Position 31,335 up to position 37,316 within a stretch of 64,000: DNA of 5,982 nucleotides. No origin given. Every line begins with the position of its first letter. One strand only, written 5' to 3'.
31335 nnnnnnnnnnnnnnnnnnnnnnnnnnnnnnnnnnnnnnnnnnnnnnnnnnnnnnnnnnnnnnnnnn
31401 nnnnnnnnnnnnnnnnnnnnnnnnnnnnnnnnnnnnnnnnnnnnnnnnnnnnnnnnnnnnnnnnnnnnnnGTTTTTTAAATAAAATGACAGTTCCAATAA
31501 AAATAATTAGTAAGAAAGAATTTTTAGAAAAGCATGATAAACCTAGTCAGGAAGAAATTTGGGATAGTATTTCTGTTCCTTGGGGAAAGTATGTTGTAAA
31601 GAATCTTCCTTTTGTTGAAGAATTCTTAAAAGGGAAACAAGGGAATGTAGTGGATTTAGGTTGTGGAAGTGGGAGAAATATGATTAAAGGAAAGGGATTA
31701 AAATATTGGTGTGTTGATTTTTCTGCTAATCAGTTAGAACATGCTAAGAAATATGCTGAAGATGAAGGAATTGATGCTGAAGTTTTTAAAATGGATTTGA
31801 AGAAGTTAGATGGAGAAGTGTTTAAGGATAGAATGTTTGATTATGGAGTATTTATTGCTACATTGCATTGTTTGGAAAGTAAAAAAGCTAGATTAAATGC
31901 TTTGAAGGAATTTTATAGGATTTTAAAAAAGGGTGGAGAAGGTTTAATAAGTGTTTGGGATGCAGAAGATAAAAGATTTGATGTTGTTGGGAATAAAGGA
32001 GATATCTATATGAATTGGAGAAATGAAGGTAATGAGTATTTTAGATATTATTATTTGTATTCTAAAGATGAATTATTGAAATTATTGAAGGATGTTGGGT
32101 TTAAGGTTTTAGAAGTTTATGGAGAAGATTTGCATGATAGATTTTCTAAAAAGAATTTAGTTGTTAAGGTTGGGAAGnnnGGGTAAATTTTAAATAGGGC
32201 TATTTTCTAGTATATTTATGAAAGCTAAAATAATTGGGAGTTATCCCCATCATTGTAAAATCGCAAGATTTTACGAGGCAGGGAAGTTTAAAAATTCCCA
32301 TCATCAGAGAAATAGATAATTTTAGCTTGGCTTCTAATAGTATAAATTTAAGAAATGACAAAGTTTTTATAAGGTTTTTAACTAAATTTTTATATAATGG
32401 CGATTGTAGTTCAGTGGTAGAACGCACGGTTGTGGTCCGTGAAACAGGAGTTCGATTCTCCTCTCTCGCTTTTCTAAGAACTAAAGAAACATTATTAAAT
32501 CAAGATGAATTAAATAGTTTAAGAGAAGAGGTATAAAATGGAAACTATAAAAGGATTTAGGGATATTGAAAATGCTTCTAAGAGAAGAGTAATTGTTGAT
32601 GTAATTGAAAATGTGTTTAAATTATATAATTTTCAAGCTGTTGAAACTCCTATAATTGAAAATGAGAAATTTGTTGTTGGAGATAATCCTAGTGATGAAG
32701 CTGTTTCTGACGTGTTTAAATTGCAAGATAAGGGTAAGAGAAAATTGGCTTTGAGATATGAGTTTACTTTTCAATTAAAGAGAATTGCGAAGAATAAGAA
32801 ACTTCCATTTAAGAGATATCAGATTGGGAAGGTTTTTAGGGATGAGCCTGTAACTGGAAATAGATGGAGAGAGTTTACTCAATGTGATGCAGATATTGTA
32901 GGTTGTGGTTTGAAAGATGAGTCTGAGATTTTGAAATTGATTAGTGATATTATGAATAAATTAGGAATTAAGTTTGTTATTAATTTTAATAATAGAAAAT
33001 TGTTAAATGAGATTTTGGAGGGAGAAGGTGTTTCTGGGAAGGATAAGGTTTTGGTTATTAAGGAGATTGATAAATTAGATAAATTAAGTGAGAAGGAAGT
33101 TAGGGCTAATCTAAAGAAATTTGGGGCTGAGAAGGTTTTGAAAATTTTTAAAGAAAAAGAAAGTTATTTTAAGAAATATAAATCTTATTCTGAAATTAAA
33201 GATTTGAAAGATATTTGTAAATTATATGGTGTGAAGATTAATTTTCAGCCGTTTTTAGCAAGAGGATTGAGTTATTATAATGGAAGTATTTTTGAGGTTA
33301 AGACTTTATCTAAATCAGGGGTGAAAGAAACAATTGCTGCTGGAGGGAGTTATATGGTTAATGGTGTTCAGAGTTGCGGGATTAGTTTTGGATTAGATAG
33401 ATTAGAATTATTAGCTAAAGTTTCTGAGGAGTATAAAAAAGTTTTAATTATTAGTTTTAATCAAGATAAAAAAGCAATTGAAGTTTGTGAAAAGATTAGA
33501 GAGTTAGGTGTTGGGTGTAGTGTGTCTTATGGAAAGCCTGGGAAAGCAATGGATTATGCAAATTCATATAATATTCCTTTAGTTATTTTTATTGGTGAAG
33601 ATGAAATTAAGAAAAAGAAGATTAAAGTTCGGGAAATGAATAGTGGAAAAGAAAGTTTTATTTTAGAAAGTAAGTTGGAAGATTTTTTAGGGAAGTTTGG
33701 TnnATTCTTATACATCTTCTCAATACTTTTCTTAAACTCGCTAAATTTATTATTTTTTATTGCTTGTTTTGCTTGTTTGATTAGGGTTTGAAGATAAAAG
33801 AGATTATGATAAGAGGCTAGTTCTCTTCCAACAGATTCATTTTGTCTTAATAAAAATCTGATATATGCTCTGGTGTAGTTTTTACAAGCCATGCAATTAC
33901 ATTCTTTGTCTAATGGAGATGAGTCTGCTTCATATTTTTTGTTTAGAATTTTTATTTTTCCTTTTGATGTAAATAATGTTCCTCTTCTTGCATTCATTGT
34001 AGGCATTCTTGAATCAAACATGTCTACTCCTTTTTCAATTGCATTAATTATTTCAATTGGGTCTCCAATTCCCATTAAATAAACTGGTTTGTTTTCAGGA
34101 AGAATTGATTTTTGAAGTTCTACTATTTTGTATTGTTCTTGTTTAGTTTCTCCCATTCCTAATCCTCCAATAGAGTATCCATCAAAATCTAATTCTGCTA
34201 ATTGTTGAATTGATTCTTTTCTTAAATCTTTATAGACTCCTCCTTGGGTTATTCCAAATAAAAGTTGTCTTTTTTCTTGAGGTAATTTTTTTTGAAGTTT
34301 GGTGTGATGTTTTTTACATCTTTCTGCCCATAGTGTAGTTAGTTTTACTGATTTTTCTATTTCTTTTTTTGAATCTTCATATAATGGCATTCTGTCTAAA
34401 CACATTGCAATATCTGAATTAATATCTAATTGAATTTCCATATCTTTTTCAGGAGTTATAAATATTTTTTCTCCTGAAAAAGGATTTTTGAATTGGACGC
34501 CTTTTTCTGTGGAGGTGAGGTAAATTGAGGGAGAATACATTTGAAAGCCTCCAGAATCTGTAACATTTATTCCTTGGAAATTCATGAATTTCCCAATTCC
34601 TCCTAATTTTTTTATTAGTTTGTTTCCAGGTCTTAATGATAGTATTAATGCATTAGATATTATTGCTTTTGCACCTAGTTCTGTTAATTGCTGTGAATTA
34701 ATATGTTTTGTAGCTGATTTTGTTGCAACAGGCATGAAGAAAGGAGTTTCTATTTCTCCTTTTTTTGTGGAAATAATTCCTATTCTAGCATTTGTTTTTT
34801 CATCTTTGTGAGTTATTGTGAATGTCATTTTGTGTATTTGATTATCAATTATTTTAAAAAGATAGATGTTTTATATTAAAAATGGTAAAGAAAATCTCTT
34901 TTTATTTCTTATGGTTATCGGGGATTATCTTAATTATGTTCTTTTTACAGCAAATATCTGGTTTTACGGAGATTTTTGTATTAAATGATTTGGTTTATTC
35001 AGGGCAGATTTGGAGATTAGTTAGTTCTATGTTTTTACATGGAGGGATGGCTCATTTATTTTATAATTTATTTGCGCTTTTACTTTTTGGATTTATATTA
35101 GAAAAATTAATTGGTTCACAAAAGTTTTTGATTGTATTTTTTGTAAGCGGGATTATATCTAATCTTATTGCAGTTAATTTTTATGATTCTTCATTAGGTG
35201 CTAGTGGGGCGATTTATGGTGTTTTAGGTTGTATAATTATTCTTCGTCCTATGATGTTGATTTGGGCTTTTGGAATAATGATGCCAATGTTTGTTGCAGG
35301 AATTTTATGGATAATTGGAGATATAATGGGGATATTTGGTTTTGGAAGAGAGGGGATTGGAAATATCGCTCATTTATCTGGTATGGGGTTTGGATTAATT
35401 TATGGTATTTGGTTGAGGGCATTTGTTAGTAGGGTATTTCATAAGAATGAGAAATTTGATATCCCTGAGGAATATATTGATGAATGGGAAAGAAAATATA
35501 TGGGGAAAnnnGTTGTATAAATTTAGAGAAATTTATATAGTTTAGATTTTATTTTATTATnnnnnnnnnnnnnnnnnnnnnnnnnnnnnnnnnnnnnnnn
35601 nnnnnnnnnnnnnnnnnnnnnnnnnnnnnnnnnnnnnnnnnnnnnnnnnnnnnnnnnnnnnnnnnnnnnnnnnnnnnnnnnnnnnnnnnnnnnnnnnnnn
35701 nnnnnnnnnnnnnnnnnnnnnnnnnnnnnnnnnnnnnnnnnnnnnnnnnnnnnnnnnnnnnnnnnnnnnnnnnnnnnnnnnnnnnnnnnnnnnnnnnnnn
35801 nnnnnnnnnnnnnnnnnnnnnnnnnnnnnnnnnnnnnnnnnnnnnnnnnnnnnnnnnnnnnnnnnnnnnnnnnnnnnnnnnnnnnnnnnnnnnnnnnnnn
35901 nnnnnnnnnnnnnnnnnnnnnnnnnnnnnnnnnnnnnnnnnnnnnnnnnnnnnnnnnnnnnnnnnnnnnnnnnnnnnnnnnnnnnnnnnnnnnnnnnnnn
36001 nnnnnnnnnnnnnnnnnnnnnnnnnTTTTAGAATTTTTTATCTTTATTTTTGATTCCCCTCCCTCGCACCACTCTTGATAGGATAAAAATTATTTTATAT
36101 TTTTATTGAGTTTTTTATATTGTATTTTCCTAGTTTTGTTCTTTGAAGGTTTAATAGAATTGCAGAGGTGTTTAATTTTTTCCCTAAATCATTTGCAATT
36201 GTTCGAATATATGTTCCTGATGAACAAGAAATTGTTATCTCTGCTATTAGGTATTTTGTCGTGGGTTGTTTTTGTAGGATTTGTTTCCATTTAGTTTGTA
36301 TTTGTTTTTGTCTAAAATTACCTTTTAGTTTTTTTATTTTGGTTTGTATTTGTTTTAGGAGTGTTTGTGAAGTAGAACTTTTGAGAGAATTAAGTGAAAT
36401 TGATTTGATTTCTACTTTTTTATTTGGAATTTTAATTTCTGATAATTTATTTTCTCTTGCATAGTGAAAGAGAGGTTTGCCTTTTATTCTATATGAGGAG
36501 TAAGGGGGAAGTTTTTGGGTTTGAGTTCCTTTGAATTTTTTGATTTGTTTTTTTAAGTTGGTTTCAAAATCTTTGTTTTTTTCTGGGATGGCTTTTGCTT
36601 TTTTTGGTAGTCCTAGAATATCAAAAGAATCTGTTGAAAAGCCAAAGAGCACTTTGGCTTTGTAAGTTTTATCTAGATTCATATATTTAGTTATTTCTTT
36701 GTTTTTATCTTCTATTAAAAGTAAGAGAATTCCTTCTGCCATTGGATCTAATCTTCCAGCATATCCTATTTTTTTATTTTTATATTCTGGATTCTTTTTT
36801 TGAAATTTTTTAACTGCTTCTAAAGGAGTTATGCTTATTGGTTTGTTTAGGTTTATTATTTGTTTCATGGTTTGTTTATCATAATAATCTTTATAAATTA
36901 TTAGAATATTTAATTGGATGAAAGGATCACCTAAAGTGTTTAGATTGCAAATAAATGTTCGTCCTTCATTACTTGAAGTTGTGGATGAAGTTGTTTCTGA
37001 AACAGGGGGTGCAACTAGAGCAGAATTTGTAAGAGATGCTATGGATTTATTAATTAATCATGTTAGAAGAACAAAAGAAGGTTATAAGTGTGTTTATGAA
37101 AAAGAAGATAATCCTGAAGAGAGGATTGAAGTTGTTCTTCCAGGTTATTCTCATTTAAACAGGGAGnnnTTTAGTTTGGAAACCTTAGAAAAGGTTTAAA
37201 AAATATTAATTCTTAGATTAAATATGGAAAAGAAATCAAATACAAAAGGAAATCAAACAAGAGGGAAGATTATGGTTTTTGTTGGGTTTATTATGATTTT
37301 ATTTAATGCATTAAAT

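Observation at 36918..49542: Densely packed signalling island: hemerythrins, KaiC-like modules, orphan receivers, 3-TM proteins and giant sensors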

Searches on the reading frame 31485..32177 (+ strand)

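Call 11: search_protein_families(library=pfam, max_evalue=0.001, proteins=[window:31485-32177:+])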
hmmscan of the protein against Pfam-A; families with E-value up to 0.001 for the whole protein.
window:31485-32177:+ (231 aa): 7 families
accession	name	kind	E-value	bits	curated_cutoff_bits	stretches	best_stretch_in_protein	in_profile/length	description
PF13649.12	Methyltransf_25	-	5.8e-16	59.4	27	1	55-151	1-97/97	Methyltransferase domain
PF13489.12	Methyltransf_23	-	4.9e-15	56.1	27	1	43-210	12-163/164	Methyltransferase domain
PF08241.18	Methyltransf_11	-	6.5e-14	52.8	21.2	1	56-152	1-92/95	Methyltransferase domain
PF13847.12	Methyltransf_31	-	3.3e-11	43.5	27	1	51-170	3-124/145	Methyltransferase domain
PF08242.18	Methyltransf_12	-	4.5e-11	43.8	30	1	56-151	1-96/98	Methyltransferase domain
PF01209.24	Ubie_methyltran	-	1.7e-05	24.7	20.1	1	44-152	39-148/233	ubiE/COQ5 methyltransferase family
PF05175.20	MTS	-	0.00089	19.4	23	0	44-106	24-91/170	Methyltransferase small domain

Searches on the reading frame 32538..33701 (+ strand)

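Call 10: search_protein_families(library=pfam, max_evalue=0.00001, proteins=[window:32538-33701:+])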
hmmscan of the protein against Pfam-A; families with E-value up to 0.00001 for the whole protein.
window:32538-33701:+ (388 aa): 5 families
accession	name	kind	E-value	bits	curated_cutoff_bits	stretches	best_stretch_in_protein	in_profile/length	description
PF13393.11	tRNA-synt_His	-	1.5e-27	97.1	25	1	11-288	8-307/308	Histidyl-tRNA synthetase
PF00152.25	tRNA-synt_2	-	1e-10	41.6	25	1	12-163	21-152/308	tRNA synthetases class II (D, K and N)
PF03129.25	HGTP_anticodon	-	1.9e-10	41.2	21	1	301-376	1-83/94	Anticodon binding domain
PF01409.25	tRNA-synt_2d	-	1.7e-09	38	19.8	1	18-151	21-163/246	tRNA synthetases class II core domain (F)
PF00587.30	tRNA-synt_2b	-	1.8e-08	35.1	29.3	1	80-208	26-110/179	tRNA synthetase class II core domain (G, H, P, S and T)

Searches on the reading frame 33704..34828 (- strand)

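Call 10: search_protein_families(library=pfam, max_evalue=0.00001, proteins=[window:33704-34828:-])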
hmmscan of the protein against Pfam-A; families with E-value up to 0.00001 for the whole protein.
window:33704-34828:- (375 aa): 1 family
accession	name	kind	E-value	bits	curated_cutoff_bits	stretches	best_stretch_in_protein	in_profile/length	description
PF01702.25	TGT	-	2.2e-135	451.8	26.3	1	13-373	2-355/357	Queuine tRNA-ribosyltransferase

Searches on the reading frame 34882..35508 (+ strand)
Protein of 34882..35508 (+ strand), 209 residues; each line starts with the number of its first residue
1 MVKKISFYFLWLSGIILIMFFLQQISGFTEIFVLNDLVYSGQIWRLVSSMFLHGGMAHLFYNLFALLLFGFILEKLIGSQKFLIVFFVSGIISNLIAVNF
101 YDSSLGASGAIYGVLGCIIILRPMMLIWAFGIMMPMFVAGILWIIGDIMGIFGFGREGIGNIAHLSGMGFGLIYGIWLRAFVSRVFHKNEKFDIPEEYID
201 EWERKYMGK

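Call 11: search_protein_families(library=pfam, max_evalue=0.001, proteins=[window:34882-35508:+])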
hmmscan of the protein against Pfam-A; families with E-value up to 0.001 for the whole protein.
window:34882-35508:+ (209 aa): 2 families
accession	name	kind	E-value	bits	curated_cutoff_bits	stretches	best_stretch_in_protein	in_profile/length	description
PF01694.28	Rhomboid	-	7.7e-28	97.9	22.6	1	41-179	2-141/143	Rhomboid domain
PF08551.15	DUF1751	-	0.00018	22.5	22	1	43-100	8-65/99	Eukaryotic integral membrane protein (DUF1751)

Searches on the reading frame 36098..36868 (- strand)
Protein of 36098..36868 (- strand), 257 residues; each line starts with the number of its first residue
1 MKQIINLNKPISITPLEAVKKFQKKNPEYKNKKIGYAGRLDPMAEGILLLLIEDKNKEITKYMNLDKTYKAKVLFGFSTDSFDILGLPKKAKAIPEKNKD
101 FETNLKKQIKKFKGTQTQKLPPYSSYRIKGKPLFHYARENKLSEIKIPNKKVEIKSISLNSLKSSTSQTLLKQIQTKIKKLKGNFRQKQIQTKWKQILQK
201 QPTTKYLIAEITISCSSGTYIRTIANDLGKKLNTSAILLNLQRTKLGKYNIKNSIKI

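Call 11: search_protein_families(library=pfam, max_evalue=0.001, proteins=[window:36098-36868:-])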
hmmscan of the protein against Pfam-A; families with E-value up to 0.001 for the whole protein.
window:36098-36868:- (257 aa): 2 families
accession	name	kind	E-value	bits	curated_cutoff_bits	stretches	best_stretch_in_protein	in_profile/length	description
PF01509.24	TruB_N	-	1.8e-30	106.7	27.3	1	29-173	4-136/149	TruB family pseudouridylate synthase (N terminal domain)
PF16198.10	TruB_C_2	-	0.00029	21.4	29.3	1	222-253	1-32/66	tRNA pseudouridylate synthase B C-terminal domain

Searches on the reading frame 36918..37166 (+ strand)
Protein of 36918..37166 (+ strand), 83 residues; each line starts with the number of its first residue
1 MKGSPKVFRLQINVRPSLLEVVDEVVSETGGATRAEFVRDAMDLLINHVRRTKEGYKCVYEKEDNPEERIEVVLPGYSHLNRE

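Call 4: search_protein_families(library=pfam, max_evalue=0.01, proteins=[window:36918-37166:+])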
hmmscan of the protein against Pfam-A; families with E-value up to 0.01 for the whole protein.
window:36918-37166:+ (83 aa): 0 families

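Call 36: search_protein_families(library=ncbifam, max_evalue=0.01, proteins=[window:36918-37166:+])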
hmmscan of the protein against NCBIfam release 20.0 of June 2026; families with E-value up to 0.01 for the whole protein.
window:36918-37166:+ (83 aa): 4 families
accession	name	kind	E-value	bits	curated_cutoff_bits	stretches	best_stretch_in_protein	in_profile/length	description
NF001884.0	PRK00630.1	subfamily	8e-05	22.8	119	1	5-83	8-78/148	nickel responsive regulator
NF002169.0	PRK01002.1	subfamily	0.0014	18.6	111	1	7-47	4-44/141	nickel responsive regulator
NF003381.0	PRK04460.1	equivalog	0.0034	17.5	105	1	6-47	3-45/139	nickel-responsive transcriptional regulator NikR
NF002815.0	PRK02967.1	equivalog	0.0042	17.1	83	1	9-59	3-54/139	nickel-responsive transcriptional regulator NikR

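Call 68: search_protein_families(library=padloc, max_evalue=0.001, proteins=[window:36918-37166:+])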
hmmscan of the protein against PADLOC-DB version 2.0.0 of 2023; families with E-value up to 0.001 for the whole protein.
window:36918-37166:+ (83 aa): 0 families
